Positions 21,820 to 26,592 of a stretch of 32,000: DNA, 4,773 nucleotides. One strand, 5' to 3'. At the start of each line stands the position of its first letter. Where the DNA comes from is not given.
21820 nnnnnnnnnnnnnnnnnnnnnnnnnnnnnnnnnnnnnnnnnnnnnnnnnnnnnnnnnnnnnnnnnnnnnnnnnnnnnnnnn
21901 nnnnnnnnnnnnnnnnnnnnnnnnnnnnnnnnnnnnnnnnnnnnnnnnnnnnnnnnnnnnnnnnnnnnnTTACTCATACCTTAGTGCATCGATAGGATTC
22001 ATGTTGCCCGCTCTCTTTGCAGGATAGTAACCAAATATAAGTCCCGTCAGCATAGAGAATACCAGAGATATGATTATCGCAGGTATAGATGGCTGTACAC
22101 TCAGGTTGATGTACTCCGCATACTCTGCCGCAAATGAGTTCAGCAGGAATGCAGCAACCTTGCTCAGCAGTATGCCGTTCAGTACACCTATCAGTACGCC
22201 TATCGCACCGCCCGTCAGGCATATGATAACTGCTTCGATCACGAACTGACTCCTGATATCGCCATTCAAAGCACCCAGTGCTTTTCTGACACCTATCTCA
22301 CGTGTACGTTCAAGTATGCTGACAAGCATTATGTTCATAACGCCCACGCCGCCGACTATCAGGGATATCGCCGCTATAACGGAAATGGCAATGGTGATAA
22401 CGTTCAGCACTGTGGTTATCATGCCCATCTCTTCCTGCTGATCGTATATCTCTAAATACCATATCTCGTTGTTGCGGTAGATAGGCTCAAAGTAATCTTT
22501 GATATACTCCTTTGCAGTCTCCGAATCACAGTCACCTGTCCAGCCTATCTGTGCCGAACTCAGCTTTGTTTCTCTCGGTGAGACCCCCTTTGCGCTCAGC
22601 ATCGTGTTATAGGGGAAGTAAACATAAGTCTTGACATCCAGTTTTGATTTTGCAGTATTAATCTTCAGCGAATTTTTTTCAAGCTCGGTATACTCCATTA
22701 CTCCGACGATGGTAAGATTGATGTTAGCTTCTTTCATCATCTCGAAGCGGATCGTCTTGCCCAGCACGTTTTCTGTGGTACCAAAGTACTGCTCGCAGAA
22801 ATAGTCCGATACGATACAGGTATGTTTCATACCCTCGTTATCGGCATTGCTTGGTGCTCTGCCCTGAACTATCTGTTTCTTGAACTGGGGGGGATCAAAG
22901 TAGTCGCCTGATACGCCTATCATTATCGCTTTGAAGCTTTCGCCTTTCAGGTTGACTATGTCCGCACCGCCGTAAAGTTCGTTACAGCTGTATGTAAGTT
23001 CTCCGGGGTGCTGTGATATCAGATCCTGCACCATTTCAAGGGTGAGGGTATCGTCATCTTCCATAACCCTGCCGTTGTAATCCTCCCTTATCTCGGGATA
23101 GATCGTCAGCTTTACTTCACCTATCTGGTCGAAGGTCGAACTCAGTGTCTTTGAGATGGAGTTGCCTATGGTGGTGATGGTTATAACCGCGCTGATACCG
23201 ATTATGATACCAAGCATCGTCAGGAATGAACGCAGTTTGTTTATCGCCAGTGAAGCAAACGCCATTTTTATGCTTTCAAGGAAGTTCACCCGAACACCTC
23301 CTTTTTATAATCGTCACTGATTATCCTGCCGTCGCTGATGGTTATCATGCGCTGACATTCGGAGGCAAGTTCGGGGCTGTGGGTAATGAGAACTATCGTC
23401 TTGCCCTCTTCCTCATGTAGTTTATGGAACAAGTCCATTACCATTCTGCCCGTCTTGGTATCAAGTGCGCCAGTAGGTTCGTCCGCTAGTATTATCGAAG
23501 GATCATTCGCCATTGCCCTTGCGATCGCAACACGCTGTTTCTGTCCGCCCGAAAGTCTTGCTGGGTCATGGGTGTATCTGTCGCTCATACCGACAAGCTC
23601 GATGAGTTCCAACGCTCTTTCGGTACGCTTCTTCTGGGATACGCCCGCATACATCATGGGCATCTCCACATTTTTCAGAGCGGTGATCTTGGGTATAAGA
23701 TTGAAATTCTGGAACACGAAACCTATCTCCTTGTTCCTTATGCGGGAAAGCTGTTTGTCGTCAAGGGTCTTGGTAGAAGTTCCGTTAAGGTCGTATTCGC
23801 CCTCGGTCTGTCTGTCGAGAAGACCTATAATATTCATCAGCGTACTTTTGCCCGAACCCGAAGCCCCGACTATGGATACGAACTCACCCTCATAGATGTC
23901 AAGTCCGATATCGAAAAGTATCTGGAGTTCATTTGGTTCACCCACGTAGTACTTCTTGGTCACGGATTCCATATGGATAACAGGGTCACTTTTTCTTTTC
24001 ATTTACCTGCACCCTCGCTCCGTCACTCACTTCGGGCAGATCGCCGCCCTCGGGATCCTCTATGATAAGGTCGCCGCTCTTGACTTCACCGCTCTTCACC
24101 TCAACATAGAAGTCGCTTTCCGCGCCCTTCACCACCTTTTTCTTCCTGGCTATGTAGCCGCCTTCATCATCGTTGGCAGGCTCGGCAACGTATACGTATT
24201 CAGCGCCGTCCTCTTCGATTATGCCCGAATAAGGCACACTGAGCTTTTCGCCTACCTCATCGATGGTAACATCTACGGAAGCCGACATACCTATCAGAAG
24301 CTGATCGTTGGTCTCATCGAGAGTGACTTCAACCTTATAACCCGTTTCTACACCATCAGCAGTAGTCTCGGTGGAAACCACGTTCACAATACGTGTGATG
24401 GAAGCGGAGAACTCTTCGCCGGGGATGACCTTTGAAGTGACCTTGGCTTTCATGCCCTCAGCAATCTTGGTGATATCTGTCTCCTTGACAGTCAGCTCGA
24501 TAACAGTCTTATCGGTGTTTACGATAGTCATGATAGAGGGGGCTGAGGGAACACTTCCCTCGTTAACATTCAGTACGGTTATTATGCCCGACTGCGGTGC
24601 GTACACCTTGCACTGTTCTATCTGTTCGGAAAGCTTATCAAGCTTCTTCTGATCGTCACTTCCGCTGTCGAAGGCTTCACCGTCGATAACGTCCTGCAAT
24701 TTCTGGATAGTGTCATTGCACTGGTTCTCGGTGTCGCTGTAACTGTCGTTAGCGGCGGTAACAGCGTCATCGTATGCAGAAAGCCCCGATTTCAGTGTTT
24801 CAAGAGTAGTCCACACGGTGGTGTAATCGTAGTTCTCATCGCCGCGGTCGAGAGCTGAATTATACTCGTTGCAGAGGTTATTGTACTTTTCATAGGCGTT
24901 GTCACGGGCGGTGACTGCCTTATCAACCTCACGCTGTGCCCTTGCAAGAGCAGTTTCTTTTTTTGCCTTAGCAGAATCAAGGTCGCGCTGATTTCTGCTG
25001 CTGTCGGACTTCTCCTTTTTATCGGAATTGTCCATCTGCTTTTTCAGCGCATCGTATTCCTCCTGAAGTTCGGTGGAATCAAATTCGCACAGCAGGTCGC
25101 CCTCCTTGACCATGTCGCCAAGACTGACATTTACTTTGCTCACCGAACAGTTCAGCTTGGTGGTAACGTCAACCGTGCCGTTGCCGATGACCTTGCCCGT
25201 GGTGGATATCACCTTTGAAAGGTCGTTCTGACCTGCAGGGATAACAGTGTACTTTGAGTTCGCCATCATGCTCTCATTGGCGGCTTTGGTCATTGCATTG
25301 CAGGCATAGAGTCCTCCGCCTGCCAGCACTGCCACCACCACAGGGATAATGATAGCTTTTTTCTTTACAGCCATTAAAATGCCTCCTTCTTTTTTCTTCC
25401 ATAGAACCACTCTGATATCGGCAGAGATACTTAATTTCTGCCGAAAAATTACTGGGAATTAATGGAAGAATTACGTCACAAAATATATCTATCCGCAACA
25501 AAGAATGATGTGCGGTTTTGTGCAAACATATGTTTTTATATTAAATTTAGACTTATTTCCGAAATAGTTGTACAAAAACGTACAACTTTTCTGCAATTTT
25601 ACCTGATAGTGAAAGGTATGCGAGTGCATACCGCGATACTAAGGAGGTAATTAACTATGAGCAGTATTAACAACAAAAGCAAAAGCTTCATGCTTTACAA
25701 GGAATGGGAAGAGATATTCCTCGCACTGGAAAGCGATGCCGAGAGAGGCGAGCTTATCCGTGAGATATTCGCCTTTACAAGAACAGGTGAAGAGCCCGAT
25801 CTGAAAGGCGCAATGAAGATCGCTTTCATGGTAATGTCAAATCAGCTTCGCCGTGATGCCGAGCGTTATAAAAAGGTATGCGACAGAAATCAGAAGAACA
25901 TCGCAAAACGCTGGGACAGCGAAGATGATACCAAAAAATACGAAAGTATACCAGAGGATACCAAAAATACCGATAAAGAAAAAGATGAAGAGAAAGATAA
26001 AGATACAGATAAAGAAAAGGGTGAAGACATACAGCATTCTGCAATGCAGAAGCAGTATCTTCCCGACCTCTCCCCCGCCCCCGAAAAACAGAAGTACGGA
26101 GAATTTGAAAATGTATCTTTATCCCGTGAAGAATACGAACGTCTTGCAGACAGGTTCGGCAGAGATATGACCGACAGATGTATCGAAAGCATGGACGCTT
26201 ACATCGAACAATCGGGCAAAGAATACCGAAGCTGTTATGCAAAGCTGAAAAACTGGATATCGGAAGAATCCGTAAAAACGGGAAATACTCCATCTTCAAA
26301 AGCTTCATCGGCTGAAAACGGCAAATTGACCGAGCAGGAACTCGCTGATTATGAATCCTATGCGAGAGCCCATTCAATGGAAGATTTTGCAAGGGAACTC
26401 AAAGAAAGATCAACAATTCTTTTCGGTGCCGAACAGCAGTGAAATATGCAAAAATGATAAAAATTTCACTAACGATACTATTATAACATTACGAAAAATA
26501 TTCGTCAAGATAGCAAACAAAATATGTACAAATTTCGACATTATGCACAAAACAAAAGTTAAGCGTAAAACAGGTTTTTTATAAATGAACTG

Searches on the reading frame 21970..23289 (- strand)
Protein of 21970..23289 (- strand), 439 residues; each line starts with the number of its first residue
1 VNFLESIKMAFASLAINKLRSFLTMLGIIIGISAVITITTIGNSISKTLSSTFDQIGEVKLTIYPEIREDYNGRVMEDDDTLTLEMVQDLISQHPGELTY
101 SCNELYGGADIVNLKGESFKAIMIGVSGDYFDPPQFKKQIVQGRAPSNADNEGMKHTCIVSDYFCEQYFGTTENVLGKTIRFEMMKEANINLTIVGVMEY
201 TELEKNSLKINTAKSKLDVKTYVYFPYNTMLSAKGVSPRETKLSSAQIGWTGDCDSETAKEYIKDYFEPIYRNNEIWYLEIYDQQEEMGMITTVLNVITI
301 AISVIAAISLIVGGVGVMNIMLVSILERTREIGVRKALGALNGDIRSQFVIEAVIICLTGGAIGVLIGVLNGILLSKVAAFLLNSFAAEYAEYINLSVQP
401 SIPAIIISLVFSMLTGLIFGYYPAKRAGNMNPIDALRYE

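Call 9: search_protein_families(library=pfam, proteins=[window:21970-23289:-])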
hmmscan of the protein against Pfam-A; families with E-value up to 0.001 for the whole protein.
window:21970-23289:- (439 aa): 2 families
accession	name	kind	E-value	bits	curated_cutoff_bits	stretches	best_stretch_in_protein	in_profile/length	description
PF12704.14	MacB_PCD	-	8.5e-26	92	27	1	21-233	1-179/207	MacB-like periplasmic core domain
PF02687.27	FtsX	-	1.5e-20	73.8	25.5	1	304-432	2-120/120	FtsX-like permease C-terminal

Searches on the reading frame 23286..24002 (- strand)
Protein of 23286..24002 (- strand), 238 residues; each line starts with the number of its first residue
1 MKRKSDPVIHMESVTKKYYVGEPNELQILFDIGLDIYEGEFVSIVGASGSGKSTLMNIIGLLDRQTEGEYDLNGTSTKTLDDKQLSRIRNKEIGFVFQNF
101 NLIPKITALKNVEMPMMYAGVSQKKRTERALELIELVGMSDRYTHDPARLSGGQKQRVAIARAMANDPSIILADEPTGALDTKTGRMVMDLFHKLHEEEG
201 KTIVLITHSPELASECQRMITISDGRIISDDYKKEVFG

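Call 9: search_protein_families(library=pfam, proteins=[window:23286-24002:-])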
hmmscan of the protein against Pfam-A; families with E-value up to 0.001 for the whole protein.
window:23286-24002:- (238 aa): 4 families
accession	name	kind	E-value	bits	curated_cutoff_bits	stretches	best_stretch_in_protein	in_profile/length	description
PF00005.33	ABC_tran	-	4.5e-34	118.4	25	1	31-177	3-136/137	ABC transporter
PF13304.12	AAA_21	-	3.9e-09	37.5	27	1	42-98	2-61/304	AAA domain, putative AbiEii toxin, Type IV TA system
PF02463.25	SMC_N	-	7.1e-08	32.6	40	1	39-223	24-212/220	RecF/RecN/SMC N terminal domain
PF13175.12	AAA_15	-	8.9e-05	22.7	32.1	0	41-76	25-55/374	AAA ATPase domain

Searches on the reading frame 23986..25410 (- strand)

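Call 9: search_protein_families(library=pfam, proteins=[window:23986-25410:-])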
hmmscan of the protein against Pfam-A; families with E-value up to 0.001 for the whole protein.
window:23986-25410:- (474 aa): 3 families
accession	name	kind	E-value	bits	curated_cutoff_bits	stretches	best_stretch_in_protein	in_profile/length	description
PF16576.10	HlyD_D23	-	3.4e-19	69.4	30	2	255-376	97-213/214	Barrel-sandwich domain of CusB or HlyD membrane-fusion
PF13437.12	HlyD_3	-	6.3e-12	46.6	22.2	1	268-372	1-104/106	HlyD family secretion protein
PF13533.13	Biotin_lipoyl_2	-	9.4e-07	29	29.8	0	90-111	11-32/32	Biotin-lipoyl like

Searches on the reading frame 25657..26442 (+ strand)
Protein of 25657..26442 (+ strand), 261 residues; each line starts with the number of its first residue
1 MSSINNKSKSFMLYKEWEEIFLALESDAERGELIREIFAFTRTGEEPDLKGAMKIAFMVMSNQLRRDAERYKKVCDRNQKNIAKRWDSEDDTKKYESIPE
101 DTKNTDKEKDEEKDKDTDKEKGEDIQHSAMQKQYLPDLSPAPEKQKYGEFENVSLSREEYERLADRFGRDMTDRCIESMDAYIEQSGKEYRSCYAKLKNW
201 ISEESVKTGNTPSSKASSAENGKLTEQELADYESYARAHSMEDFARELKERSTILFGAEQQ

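Call 9: search_protein_families(library=pfam, proteins=[window:25657-26442:+])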
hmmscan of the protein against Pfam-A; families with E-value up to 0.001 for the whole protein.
window:25657-26442:+ (261 aa): 1 family
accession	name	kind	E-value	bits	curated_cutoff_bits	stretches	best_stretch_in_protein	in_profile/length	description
PF19808.4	DUF6291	-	6.4e-24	84.4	27.2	1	10-86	1-76/79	Family of unknown function (DUF6291)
